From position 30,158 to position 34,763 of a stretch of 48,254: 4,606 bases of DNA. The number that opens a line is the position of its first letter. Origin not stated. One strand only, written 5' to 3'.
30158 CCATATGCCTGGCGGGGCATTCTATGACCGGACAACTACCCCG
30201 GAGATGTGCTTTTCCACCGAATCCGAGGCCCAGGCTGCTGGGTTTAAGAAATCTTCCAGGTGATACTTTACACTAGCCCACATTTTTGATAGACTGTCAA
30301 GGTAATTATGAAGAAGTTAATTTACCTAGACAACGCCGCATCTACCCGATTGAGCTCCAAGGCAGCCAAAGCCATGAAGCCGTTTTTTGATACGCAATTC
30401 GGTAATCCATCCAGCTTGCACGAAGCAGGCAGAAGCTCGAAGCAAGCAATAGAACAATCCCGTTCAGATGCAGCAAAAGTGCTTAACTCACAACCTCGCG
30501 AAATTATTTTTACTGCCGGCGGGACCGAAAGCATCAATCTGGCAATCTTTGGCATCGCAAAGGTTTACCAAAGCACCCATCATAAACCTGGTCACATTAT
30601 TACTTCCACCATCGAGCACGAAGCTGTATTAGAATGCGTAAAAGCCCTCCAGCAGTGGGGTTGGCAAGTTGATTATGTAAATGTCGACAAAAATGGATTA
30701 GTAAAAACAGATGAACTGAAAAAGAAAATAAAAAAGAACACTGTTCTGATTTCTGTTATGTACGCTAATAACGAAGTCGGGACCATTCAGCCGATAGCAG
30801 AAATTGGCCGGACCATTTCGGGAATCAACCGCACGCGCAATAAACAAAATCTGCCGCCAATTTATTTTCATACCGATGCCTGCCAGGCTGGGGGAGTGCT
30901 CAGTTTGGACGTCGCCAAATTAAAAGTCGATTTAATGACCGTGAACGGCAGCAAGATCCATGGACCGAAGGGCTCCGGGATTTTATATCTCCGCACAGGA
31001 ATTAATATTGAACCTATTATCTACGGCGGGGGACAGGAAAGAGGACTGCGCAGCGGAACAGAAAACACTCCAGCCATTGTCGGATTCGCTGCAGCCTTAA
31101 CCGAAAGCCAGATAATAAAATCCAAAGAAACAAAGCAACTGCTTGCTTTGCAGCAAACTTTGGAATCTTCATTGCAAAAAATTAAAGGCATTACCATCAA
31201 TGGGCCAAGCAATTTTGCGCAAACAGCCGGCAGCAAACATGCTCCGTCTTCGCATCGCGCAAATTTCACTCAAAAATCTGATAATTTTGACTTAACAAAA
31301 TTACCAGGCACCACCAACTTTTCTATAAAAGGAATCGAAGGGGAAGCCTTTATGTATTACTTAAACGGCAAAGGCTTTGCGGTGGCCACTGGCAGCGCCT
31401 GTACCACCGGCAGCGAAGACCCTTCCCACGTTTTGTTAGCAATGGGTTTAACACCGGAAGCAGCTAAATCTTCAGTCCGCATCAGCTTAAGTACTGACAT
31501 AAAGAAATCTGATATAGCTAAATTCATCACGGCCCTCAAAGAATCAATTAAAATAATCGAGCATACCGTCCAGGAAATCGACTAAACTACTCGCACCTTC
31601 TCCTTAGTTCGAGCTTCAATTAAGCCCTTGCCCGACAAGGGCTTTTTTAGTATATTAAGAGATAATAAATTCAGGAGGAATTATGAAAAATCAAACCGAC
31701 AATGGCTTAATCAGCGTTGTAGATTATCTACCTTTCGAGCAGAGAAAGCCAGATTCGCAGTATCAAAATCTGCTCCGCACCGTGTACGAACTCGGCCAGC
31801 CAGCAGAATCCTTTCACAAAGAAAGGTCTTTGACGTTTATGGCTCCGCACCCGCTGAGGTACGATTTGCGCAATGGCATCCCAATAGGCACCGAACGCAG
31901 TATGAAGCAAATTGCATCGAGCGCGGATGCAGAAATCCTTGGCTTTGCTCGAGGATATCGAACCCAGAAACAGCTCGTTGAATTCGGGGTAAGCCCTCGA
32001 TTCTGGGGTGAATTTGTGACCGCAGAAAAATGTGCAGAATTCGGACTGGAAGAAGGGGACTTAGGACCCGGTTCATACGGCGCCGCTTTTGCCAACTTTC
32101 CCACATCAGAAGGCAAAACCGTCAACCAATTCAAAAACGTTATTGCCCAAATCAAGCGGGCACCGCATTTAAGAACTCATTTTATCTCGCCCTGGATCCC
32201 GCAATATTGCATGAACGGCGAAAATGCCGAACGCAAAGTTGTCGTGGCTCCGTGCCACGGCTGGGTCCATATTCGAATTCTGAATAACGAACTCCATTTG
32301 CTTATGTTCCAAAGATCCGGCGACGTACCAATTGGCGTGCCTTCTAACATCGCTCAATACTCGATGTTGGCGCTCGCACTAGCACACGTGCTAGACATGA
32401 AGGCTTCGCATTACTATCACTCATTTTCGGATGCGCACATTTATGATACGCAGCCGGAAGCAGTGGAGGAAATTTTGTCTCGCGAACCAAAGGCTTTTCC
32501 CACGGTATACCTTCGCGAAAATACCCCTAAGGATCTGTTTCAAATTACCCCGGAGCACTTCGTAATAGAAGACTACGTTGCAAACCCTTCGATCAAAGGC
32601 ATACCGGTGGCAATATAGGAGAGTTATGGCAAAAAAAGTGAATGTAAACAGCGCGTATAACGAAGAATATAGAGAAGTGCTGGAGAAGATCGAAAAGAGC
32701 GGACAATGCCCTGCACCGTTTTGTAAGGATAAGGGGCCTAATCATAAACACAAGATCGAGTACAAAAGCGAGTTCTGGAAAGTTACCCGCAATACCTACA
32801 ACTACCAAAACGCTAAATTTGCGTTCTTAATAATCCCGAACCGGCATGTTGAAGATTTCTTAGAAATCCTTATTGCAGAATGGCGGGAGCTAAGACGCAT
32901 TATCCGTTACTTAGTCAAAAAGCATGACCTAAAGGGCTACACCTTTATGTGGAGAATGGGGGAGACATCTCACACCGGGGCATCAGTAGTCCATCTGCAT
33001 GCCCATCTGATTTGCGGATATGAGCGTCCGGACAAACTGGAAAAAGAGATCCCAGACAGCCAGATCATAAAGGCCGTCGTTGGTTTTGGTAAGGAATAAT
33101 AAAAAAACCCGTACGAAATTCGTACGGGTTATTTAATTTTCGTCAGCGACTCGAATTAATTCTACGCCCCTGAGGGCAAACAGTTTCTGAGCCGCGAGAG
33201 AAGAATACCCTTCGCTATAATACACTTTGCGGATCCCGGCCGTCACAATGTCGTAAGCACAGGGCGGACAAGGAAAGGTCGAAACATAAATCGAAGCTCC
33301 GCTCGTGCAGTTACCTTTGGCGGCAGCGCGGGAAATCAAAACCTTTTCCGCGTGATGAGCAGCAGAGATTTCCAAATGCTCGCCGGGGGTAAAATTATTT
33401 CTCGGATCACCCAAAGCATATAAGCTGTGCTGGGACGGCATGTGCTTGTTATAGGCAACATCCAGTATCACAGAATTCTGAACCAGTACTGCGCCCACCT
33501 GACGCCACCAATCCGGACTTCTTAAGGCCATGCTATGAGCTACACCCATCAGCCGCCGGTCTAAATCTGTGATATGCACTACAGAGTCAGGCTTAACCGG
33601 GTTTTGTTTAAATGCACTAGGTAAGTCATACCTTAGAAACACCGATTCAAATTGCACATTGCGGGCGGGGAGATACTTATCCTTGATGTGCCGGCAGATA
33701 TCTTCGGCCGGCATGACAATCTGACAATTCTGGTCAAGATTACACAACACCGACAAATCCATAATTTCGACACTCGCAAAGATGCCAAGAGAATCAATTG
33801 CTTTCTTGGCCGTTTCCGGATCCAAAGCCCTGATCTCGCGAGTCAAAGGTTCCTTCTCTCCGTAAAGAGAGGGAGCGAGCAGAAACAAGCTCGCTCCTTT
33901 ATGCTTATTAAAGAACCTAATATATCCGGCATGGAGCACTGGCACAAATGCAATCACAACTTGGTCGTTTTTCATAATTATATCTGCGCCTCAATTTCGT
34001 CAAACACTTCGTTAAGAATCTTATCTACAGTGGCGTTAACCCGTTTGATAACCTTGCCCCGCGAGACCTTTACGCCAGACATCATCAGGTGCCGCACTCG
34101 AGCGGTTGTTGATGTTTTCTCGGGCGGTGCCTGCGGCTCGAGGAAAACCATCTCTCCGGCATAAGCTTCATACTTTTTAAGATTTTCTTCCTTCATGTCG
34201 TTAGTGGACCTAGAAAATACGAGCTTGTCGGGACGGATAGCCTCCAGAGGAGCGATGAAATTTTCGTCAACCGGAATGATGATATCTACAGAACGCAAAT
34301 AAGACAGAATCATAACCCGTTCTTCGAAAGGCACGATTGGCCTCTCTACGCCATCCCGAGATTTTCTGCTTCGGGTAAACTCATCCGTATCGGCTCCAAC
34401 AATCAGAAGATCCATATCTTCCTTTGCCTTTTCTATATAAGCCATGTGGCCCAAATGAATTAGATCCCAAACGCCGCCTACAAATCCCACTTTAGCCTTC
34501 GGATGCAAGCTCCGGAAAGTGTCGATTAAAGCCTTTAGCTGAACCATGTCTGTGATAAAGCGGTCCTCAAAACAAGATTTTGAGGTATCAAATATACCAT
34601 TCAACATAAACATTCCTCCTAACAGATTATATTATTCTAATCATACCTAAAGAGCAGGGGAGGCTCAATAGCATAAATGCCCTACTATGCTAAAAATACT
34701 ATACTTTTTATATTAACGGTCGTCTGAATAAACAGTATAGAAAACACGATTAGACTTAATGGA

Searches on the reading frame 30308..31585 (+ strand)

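Call 8: search_protein_families(library=pfam, proteins=[window:30308-31585:+], max_evalue=0.001)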
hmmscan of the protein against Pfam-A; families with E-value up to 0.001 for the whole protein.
window:30308-31585:+ (425 aa): 1 family
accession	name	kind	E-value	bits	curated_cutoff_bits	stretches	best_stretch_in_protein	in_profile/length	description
PF00266.25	Aminotran_5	-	1.6e-66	225.3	21.5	2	5-305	1-307/371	Aminotransferase class-V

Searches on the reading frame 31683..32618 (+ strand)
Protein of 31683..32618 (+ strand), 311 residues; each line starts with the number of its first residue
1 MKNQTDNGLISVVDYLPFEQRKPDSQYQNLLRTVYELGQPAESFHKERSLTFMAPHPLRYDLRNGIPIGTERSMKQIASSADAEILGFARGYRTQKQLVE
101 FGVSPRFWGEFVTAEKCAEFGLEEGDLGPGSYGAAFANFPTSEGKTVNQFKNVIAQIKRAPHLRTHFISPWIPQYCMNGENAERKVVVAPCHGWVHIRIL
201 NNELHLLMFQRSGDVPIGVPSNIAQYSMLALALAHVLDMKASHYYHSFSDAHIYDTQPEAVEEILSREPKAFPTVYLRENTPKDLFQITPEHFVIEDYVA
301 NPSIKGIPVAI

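Call 8: search_protein_families(library=pfam, proteins=[window:31683-32618:+], max_evalue=0.001)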
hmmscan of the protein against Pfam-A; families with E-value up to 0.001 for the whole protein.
window:31683-32618:+ (311 aa): 1 family
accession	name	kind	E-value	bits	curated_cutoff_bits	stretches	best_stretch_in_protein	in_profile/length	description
PF00303.24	Thymidylat_synt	-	1.7e-53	181.9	24.3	1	26-306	2-262/266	Thymidylate synthase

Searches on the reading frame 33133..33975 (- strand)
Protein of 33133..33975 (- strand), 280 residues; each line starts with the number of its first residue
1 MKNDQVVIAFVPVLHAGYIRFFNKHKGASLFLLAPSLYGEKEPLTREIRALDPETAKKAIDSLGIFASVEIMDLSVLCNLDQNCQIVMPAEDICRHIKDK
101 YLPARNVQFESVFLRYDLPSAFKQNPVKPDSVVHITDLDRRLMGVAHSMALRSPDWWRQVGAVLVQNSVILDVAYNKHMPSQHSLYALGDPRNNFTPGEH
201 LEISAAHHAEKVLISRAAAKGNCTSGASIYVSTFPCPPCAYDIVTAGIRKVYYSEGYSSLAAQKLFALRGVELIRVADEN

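Call 9: search_protein_families(library=pfam, proteins=[window:33133-33975:-], max_evalue=0.001)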
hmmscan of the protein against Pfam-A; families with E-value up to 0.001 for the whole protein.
window:33133-33975:- (280 aa): 2 families
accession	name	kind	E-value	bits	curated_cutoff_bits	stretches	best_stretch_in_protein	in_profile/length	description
PF00383.29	dCMP_cyt_deam_1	-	1.9e-15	57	25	1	139-254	4-101/102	Cytidine and deoxycytidylate deaminase zinc-binding region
PF14437.12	MafB19-deam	-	1.4e-11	44.9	27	1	158-258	23-104/142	MafB19-like deaminase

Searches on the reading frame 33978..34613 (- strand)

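Call 9: search_protein_families(library=pfam, proteins=[window:33978-34613:-], max_evalue=0.001)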
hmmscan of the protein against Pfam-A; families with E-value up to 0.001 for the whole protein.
window:33978-34613:- (211 aa): 1 family
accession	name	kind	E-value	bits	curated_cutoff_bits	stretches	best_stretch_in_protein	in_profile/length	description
PF01467.32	CTP_transf_like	-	8e-14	52.4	21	1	45-171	2-129/133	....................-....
